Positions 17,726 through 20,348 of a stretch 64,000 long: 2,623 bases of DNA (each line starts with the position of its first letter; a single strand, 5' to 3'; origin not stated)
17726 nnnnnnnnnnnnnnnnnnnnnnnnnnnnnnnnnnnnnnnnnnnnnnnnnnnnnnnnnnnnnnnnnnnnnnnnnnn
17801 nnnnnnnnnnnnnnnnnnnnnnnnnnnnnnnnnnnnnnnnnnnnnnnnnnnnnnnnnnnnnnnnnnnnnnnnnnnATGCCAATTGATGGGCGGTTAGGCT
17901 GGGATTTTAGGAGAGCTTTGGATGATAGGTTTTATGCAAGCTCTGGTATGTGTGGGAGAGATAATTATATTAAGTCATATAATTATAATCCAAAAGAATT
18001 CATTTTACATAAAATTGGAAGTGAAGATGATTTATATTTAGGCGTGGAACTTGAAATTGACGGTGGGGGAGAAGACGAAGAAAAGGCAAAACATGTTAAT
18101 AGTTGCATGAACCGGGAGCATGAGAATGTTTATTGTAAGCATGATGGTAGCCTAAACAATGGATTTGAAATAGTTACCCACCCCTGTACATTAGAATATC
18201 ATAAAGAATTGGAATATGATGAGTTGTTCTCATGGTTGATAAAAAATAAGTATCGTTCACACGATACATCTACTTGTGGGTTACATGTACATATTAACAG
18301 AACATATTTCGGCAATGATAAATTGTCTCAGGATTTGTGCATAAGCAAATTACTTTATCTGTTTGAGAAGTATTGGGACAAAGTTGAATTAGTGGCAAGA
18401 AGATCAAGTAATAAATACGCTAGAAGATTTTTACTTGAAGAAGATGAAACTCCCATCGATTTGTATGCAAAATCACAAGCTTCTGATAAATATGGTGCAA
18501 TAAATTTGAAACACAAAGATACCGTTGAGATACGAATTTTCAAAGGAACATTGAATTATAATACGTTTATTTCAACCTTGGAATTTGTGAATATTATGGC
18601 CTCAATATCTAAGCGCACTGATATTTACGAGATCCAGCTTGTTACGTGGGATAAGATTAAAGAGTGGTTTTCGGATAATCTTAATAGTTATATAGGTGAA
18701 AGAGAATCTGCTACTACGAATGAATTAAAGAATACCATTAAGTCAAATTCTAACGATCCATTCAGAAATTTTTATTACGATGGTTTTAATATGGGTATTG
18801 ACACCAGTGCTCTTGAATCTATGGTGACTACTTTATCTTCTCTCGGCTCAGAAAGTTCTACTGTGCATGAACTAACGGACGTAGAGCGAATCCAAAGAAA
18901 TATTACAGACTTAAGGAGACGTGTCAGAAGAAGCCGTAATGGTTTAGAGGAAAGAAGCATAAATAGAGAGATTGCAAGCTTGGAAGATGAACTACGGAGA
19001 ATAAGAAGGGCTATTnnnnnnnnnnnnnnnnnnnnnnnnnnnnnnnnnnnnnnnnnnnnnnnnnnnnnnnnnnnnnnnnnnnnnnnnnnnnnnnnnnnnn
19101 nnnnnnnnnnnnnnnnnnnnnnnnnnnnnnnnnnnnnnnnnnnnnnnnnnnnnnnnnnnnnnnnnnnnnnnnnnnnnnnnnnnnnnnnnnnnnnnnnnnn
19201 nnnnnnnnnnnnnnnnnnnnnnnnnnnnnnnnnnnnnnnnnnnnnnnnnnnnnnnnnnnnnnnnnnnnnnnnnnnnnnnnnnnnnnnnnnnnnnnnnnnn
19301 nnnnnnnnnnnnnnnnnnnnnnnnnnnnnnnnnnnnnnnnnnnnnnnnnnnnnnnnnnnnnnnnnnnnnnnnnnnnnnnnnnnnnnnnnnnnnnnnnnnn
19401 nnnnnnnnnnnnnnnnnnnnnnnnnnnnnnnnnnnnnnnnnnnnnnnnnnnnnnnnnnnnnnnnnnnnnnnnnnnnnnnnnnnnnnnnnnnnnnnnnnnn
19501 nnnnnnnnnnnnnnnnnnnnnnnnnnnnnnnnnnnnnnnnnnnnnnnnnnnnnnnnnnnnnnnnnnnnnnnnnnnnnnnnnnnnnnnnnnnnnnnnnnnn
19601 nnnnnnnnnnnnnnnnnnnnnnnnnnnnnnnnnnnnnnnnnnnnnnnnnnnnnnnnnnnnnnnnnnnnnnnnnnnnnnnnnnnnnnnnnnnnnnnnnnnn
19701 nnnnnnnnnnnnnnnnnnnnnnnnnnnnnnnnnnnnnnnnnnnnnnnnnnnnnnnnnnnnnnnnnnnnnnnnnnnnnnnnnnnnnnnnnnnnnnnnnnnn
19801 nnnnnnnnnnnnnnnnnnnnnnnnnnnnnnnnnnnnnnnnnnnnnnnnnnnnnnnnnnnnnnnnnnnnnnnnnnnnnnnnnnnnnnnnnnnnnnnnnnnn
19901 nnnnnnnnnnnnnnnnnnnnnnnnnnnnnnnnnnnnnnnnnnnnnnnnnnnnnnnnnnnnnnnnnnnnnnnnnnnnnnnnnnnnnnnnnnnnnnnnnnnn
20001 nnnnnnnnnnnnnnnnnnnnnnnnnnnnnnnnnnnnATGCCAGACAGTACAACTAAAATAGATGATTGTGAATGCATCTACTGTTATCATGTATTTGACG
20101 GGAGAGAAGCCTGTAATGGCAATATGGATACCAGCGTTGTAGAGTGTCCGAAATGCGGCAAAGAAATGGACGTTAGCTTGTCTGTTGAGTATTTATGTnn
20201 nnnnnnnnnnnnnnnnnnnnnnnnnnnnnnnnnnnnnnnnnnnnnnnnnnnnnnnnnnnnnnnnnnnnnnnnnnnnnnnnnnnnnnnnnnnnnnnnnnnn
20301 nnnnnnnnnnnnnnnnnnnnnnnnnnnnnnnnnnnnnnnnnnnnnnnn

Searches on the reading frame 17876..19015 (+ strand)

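Call 16: search_protein_families(library=phrogs, proteins=[window:17876-19015:+], max_evalue=0.001)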
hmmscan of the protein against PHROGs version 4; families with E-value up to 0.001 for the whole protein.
window:17876-19015:+ (380 aa): 4 families
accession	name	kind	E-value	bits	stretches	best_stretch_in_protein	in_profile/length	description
phrog_16683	-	unknown function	3.7e-88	297.1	1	29-285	86-343/368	-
phrog_22302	-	unknown function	3.8e-20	73.1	1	29-264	55-287/453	-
phrog_7469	-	other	3.2e-08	34.3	1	54-155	18-109/357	amidoligase enzyme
phrog_2443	-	other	3.4e-08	33.6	1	73-246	185-363/801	amidoligase enzyme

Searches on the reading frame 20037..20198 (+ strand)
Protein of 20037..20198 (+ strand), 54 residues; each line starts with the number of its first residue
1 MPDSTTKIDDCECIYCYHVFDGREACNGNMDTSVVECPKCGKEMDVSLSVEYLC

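Call 46: search_protein_families(library=pfam, alignment_id=A4, max_evalue=0.001)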
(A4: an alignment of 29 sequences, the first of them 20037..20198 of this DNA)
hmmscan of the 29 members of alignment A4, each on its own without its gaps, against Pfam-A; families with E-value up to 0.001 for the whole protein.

A. member 1, window:20037-20198:+ (54 aa): 1 family
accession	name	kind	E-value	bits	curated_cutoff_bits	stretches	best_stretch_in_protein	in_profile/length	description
PF24460.1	DUF7575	-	0.00039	20.1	28.5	1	33-48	2-17/28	Domain of unknown function (DUF7575)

B. families by the number of members that match (of 29 scanned): 9 families
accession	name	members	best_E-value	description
PF00145.23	DNA_methylase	1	2.9e-46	C-5 cytosine-specific DNA methylase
PF04011.17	LemA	1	5.1e-29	LemA family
PF01145.31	Band_7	1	4.9e-24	SPFH domain / Band 7 family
PF01385.25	OrfB_IS605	1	1.6e-20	Probable transposase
PF14284.11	PcfJ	1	1.8e-19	PcfJ-like protein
PF07282.18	Cas12f1-like_TNB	1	3.4e-07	Cas12f1-like, TNB domain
PF00436.31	SSB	1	9.6e-05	Single-strand binding protein family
PF24460.1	DUF7575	1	0.00039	Domain of unknown function (DUF7575)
PF13481.12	AAA_25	1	0.00041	AAA domain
